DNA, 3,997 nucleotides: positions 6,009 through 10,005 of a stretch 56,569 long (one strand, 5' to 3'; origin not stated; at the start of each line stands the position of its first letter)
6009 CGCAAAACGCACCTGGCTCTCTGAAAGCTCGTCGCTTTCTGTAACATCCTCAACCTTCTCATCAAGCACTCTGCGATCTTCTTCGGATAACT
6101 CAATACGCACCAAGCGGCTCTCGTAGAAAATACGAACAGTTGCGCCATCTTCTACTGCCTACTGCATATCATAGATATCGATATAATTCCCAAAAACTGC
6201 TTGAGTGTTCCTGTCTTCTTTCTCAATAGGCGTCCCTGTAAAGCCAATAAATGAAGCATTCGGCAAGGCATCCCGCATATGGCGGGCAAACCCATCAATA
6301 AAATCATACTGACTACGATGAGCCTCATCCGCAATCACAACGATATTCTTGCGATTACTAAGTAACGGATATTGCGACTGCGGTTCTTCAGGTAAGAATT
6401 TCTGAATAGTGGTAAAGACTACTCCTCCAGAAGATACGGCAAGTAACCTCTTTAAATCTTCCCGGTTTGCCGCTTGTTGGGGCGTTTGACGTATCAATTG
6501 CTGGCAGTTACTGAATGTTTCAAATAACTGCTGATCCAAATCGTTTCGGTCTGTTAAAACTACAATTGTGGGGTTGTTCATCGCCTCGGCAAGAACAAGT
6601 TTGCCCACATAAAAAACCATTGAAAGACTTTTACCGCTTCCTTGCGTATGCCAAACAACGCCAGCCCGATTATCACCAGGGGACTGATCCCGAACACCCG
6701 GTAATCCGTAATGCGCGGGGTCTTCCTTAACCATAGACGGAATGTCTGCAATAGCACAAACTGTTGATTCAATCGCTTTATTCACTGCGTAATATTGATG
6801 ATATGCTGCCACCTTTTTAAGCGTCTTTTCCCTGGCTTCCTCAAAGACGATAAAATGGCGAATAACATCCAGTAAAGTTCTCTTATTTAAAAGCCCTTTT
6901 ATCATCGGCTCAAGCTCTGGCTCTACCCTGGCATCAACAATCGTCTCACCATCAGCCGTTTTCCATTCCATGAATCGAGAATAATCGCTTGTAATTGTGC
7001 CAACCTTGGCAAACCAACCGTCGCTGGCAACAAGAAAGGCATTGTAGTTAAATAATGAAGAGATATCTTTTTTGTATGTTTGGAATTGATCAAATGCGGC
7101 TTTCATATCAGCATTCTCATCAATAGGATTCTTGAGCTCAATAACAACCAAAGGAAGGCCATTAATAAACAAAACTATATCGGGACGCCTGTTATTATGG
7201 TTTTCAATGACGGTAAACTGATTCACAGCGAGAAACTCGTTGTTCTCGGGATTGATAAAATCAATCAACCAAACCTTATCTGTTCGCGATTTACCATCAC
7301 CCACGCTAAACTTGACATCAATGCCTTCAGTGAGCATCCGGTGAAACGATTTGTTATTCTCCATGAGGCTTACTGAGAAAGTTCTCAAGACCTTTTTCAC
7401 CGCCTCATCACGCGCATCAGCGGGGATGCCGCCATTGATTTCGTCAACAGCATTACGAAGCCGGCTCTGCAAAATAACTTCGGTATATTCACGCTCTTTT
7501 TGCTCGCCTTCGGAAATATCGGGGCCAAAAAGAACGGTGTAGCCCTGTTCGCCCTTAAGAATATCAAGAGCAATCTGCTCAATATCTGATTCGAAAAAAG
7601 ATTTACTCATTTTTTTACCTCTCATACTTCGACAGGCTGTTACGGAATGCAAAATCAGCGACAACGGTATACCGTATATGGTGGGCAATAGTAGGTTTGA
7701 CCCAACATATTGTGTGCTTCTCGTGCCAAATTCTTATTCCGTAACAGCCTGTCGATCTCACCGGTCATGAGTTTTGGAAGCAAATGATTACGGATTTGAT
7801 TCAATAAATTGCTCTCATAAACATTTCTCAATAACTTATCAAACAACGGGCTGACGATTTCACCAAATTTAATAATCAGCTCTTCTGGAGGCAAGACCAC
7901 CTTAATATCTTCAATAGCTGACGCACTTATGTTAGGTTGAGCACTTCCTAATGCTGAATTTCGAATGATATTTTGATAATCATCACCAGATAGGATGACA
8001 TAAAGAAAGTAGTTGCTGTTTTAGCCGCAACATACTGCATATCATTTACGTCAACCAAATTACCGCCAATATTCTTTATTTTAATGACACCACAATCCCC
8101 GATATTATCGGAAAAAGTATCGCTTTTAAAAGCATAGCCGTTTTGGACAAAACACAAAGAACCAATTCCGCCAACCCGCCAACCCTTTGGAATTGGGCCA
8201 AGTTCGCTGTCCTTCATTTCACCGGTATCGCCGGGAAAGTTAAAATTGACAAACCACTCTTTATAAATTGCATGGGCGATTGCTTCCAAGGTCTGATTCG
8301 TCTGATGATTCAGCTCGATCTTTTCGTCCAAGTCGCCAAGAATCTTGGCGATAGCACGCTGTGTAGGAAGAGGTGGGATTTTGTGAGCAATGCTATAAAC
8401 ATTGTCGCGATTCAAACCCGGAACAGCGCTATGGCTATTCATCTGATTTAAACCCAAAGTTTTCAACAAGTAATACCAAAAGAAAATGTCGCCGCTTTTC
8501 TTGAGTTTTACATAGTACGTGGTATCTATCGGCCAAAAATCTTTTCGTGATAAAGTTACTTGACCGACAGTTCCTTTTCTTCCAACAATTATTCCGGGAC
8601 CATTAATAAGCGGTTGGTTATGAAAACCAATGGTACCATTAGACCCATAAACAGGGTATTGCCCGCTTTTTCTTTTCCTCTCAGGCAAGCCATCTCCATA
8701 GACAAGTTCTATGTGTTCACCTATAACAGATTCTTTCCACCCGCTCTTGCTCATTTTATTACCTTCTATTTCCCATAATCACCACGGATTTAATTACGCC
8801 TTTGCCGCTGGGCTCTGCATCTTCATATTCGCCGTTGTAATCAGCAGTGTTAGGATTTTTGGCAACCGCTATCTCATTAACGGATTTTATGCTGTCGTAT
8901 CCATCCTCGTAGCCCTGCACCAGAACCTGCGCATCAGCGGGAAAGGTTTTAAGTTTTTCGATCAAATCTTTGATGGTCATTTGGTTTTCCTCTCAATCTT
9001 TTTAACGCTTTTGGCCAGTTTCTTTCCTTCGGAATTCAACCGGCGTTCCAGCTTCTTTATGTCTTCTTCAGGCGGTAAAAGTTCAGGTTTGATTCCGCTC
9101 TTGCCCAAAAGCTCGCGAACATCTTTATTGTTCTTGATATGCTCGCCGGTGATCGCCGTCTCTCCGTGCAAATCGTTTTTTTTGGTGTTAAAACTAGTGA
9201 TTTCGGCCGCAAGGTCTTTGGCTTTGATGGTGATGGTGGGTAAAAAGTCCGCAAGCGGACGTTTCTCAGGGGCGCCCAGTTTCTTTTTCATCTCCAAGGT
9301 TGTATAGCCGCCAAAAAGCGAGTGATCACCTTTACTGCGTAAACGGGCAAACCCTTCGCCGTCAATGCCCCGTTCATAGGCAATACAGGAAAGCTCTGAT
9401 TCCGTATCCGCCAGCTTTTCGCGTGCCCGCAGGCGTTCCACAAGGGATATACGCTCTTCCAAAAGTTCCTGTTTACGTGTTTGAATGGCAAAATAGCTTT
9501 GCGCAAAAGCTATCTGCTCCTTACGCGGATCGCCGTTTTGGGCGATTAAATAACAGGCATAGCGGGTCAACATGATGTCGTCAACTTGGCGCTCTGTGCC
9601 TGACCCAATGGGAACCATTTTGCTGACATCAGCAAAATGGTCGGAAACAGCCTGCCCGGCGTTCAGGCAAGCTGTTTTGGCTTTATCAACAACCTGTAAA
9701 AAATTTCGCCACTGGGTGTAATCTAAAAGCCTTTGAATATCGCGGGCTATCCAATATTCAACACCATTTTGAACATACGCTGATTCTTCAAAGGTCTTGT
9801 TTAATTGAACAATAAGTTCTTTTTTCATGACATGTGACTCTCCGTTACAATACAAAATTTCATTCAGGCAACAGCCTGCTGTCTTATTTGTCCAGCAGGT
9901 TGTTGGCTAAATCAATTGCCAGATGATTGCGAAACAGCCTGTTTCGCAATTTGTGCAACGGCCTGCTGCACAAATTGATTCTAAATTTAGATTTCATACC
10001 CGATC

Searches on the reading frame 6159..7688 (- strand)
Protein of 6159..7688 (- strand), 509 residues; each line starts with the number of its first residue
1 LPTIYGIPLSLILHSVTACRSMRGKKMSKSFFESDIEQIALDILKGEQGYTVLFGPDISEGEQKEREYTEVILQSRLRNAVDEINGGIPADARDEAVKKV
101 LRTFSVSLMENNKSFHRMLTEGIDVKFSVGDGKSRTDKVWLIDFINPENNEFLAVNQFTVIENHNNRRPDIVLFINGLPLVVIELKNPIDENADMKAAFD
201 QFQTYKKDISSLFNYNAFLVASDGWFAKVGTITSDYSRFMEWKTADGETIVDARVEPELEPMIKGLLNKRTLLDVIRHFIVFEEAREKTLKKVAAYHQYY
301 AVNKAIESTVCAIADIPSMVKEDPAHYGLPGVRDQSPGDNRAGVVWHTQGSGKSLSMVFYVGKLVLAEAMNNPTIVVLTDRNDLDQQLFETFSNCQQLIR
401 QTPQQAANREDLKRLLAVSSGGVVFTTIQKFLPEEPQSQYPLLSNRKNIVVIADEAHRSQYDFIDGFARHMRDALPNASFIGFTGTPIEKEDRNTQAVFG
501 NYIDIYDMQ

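Call 53: search_protein_families(library=pfam, proteins=[window:6159-7688:-], max_evalue=0.00001)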
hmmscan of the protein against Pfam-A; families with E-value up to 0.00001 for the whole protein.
window:6159-7688:- (509 aa): 4 families
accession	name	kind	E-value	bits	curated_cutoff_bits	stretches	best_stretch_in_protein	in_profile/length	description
PF18766.7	SWI2_SNF2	-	2.9e-68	230.3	26.7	1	297-509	1-177/221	SWI2/SNF2 ATPase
PF04313.20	HSDR_N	-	7.1e-51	173.3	25.1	1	33-236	4-196/198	Type I restriction enzyme R protein N terminus (HSDR_N)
PF04851.21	ResIII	-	1e-19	71.5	22.5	1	296-488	6-163/164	Type III restriction enzyme, res subunit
PF00270.35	DEAD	-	4.6e-08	33.4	26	1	349-490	23-163/167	DEAD/DEAH box helicase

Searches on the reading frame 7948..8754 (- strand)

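Call 53: search_protein_families(library=pfam, proteins=[window:7948-8754:-], max_evalue=0.00001)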
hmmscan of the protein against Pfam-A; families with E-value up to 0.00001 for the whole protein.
window:7948-8754:- (268 aa): 1 family
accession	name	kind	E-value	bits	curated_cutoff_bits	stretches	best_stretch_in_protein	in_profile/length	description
PF01420.25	Methylase_S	-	2.1e-22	80.5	22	1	4-157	2-167/168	Type I restriction modification DNA specificity domain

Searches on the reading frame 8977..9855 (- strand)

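Call 53: search_protein_families(library=pfam, proteins=[window:8977-9855:-], max_evalue=0.00001)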
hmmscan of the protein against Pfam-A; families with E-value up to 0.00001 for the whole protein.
window:8977-9855:- (292 aa): 1 family
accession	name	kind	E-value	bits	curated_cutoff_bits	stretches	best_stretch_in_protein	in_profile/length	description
PF02498.22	Bro-N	-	7e-13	49.5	25.6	1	27-117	4-87/96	BRO family, N-terminal domain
